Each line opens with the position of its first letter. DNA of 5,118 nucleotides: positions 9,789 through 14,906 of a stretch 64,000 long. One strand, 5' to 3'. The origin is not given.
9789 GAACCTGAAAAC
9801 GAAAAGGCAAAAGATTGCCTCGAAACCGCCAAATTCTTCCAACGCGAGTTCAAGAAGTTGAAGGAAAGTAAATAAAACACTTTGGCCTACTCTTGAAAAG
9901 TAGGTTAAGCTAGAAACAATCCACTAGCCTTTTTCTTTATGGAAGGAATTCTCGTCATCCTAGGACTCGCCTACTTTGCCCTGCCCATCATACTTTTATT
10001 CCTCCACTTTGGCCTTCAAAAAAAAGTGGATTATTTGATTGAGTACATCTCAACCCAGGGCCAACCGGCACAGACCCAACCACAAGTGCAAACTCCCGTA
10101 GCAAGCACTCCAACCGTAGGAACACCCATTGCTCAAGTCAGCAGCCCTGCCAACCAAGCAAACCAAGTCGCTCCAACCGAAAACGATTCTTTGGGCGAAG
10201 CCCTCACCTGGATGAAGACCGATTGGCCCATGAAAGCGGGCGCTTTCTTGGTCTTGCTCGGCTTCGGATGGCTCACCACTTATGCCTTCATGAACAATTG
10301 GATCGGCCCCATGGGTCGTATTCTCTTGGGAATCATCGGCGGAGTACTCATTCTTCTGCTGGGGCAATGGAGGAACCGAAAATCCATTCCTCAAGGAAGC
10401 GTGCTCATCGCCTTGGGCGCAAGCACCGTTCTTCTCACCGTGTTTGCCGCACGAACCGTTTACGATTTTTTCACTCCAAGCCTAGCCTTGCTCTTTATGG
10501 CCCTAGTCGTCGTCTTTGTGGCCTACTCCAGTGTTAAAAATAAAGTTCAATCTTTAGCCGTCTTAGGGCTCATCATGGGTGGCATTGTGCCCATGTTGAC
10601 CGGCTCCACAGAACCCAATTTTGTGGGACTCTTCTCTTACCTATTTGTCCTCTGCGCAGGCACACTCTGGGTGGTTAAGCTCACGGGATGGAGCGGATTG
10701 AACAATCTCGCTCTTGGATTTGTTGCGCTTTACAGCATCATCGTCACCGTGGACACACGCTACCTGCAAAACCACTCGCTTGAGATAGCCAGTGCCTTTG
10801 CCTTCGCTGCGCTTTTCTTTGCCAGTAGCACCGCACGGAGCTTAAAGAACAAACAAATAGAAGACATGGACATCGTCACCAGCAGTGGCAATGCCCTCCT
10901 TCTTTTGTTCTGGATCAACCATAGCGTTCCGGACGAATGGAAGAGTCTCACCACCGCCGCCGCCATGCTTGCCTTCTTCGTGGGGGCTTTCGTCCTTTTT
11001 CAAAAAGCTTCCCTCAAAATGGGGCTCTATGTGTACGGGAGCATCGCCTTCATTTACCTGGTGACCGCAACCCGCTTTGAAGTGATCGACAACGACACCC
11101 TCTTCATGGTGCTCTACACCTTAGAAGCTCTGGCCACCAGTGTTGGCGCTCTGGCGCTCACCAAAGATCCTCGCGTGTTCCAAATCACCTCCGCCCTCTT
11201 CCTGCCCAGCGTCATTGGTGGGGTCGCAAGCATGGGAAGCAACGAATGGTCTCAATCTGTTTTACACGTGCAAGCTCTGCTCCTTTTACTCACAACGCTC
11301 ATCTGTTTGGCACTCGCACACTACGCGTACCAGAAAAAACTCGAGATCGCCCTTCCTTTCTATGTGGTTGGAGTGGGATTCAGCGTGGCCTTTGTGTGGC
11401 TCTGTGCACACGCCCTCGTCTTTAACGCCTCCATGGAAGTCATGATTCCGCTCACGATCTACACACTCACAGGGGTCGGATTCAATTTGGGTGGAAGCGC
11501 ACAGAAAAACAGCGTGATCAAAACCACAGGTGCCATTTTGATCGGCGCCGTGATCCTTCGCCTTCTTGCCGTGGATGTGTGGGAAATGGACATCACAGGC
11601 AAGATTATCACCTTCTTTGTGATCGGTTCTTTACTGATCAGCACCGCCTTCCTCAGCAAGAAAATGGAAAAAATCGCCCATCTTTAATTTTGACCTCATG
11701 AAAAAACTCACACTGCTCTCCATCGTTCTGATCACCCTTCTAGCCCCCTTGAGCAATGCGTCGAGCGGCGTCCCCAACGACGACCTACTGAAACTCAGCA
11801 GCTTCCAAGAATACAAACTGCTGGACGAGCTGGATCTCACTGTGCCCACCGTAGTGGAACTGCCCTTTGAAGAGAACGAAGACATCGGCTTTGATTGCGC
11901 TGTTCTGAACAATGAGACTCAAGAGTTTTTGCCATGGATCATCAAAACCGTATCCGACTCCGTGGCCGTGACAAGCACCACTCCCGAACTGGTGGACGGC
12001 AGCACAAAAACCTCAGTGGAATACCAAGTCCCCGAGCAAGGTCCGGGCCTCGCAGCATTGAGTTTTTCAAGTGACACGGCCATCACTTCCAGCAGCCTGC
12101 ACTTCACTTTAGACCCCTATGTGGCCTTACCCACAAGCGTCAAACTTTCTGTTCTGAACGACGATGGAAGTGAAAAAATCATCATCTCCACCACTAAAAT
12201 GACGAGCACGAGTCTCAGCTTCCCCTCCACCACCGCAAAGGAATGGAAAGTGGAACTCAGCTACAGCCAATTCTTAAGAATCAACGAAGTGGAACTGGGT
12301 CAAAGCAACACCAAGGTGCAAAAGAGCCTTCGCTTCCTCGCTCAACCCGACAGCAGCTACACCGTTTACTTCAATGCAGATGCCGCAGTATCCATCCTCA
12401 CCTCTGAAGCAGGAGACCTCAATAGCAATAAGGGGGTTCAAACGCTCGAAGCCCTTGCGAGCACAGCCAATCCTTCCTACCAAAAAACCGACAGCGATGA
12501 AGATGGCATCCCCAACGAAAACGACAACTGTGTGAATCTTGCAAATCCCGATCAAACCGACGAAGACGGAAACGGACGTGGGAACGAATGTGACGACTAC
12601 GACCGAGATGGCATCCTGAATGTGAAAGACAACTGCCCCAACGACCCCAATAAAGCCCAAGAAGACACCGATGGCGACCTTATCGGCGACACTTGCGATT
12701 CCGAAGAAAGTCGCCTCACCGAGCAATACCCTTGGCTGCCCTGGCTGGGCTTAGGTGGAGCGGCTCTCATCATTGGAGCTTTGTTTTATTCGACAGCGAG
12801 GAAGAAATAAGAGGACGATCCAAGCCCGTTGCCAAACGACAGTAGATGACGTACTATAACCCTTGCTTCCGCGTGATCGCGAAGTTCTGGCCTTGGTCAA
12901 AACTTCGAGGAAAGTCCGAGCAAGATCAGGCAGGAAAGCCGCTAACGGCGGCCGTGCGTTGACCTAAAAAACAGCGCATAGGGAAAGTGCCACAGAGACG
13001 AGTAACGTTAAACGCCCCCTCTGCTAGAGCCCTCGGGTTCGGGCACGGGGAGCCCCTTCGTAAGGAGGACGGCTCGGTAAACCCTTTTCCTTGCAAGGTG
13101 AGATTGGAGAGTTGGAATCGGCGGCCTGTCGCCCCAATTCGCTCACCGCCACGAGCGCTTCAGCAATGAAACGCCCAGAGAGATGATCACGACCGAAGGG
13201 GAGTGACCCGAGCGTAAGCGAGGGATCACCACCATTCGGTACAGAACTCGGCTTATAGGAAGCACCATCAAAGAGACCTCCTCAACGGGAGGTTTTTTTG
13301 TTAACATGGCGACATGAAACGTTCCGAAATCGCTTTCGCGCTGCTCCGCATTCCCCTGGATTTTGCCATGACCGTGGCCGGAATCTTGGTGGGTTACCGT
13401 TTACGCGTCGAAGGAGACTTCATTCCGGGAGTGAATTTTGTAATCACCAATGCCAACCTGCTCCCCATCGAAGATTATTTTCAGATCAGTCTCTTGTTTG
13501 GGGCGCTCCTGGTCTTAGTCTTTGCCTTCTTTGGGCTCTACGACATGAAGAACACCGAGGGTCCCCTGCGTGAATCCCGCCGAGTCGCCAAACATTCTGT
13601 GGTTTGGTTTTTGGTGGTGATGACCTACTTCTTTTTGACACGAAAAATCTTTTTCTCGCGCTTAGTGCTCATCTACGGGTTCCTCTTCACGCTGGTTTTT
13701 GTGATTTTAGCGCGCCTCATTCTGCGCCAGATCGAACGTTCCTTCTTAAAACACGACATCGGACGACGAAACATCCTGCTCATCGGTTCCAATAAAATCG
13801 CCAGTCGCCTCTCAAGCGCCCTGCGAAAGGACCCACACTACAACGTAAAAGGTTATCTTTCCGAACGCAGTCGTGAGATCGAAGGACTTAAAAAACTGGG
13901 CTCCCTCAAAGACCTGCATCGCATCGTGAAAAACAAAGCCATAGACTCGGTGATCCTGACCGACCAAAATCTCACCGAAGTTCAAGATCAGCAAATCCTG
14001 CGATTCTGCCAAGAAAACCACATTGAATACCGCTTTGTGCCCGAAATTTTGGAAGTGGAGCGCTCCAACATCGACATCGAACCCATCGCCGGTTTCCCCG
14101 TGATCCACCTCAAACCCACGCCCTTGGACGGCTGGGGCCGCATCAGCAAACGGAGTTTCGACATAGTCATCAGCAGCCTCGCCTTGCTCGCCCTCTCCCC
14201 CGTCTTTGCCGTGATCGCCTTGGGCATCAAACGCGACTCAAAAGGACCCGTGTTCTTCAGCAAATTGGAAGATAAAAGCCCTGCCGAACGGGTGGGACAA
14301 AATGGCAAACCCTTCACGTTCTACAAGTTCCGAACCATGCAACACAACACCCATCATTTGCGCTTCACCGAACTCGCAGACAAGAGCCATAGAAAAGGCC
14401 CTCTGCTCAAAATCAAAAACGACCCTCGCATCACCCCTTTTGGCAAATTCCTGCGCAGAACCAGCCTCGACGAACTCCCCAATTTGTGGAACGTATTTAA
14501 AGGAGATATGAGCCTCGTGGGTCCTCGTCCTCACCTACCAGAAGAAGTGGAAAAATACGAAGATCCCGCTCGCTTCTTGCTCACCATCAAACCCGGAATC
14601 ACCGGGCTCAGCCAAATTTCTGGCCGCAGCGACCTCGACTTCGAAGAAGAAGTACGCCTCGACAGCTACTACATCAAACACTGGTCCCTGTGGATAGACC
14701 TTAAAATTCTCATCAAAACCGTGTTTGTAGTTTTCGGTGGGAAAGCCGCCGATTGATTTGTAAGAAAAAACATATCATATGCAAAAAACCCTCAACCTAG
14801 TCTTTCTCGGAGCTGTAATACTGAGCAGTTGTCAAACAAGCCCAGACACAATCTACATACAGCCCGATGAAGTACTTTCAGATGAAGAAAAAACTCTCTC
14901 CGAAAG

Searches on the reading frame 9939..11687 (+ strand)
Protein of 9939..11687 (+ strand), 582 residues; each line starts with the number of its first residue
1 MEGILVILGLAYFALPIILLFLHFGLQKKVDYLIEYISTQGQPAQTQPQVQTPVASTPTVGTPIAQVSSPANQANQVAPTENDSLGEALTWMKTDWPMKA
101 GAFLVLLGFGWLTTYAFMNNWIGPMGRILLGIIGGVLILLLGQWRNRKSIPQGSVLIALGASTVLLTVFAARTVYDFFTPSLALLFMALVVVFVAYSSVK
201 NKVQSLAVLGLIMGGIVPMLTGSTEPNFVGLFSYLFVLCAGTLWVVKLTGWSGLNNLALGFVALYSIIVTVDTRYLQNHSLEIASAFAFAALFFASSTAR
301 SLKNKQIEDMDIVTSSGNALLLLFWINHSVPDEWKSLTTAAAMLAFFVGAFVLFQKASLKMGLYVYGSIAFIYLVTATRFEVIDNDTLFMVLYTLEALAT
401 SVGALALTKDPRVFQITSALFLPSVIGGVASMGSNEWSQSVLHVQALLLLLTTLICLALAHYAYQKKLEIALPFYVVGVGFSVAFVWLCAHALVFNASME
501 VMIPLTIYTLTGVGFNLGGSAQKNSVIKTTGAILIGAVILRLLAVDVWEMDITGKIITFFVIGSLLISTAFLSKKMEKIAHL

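Call 107: search_protein_families(library=pfam, proteins=[window:9939-11687:+], max_evalue=0.001)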
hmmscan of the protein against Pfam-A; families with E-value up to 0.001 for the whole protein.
window:9939-11687:+ (582 aa): 1 family
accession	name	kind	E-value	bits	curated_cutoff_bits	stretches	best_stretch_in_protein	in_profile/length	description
PF10101.14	DUF2339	-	4.1e-44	151.9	33.6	2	94-491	2-387/659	Predicted membrane protein (DUF2339)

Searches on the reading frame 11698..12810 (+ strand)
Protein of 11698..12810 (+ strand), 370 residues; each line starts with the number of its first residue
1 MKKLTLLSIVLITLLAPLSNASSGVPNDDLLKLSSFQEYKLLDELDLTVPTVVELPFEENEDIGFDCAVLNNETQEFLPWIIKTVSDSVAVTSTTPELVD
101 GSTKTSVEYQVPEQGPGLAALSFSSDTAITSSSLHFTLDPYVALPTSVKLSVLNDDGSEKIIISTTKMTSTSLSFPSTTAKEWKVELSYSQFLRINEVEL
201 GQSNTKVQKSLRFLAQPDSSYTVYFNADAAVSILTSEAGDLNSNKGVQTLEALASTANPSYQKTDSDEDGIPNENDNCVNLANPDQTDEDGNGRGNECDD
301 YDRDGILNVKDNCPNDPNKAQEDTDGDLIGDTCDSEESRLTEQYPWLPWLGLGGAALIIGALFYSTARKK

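Call 107: search_protein_families(library=pfam, proteins=[window:11698-12810:+], max_evalue=0.001)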
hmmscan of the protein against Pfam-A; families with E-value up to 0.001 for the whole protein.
window:11698-12810:+ (370 aa): 1 family
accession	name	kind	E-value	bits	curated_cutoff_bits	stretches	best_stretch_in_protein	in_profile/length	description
PF02412.23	TSP_3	-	7.1e-13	48.5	25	2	287-321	1-36/36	Thrombospondin type 3 repeat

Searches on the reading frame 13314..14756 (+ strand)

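Call 107: search_protein_families(library=pfam, proteins=[window:13314-14756:+], max_evalue=0.001)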
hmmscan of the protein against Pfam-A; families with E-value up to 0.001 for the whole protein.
window:13314-14756:+ (480 aa): 3 families
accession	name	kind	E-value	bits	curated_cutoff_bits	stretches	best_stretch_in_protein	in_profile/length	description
PF02397.22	Bac_transf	-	1.2e-66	224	27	1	279-474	1-178/179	Bacterial sugar transferase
PF13727.12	CoA_binding_3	-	3.6e-16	60.1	25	1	72-243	2-175/175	CoA-binding domain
PF02322.20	Cyt_bd_oxida_II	-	0.0005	20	35.6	1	23-139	125-231/302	Cytochrome bd terminal oxidase subunit II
